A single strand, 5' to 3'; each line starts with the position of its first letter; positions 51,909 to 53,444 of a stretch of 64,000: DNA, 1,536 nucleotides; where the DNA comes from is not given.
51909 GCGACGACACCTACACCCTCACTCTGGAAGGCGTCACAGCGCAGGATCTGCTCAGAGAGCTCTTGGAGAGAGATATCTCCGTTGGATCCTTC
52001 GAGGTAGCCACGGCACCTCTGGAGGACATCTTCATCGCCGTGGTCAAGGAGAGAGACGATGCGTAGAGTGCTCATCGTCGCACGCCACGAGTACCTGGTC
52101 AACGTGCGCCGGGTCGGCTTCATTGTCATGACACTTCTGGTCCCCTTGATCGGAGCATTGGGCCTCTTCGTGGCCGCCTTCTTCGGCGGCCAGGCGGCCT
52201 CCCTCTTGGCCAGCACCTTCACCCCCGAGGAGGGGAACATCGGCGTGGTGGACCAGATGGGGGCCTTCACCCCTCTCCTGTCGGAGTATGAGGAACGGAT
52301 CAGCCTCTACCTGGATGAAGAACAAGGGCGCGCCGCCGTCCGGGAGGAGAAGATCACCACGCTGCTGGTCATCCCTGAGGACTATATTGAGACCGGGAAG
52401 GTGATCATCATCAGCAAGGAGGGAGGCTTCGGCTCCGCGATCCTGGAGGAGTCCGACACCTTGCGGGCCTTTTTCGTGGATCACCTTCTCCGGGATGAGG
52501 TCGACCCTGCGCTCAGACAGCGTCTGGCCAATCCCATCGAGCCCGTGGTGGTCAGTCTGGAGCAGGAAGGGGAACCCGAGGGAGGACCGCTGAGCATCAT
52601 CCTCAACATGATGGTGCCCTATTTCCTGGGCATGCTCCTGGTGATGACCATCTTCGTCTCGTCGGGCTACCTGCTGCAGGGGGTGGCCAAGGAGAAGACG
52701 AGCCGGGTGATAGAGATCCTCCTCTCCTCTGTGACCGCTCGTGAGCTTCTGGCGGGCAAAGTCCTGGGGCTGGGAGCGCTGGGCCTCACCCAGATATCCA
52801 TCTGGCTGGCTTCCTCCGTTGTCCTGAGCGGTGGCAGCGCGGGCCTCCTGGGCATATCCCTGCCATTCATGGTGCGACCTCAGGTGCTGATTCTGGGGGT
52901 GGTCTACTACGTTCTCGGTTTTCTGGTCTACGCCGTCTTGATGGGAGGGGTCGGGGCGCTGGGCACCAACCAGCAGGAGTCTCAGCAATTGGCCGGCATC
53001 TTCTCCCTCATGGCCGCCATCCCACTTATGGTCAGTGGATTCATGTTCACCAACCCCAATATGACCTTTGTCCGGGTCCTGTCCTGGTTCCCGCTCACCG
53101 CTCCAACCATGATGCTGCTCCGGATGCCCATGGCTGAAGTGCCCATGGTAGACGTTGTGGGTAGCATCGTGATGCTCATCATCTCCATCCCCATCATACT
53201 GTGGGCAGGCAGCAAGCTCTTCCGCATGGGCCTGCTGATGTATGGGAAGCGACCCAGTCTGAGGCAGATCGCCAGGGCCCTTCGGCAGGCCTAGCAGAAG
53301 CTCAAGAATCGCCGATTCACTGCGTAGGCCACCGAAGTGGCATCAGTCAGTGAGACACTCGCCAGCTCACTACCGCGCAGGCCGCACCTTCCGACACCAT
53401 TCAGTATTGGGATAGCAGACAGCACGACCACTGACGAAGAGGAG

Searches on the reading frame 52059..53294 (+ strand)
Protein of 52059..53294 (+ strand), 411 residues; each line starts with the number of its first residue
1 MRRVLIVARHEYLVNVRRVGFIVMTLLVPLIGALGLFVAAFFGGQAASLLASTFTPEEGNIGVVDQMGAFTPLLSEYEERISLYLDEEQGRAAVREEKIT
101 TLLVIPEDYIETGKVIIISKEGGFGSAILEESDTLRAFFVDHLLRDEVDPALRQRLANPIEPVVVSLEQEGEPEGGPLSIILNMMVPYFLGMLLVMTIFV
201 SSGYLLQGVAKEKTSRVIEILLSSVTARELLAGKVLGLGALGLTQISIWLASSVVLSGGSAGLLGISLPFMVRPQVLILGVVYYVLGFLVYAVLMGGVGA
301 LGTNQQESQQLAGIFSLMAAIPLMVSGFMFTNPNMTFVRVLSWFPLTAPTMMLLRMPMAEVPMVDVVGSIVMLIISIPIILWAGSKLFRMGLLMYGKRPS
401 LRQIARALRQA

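Call 31: search_protein_families(library=pfam, proteins=[window:52059-53294:+], max_evalue=0.0001)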
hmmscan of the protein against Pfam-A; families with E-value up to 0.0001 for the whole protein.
window:52059-53294:+ (411 aa): 1 family
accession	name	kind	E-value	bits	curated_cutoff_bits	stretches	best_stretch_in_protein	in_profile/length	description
PF12698.13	ABC2_membrane_3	-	2.7e-43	148.8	31.6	1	20-384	2-345/347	ABC-2 family transporter protein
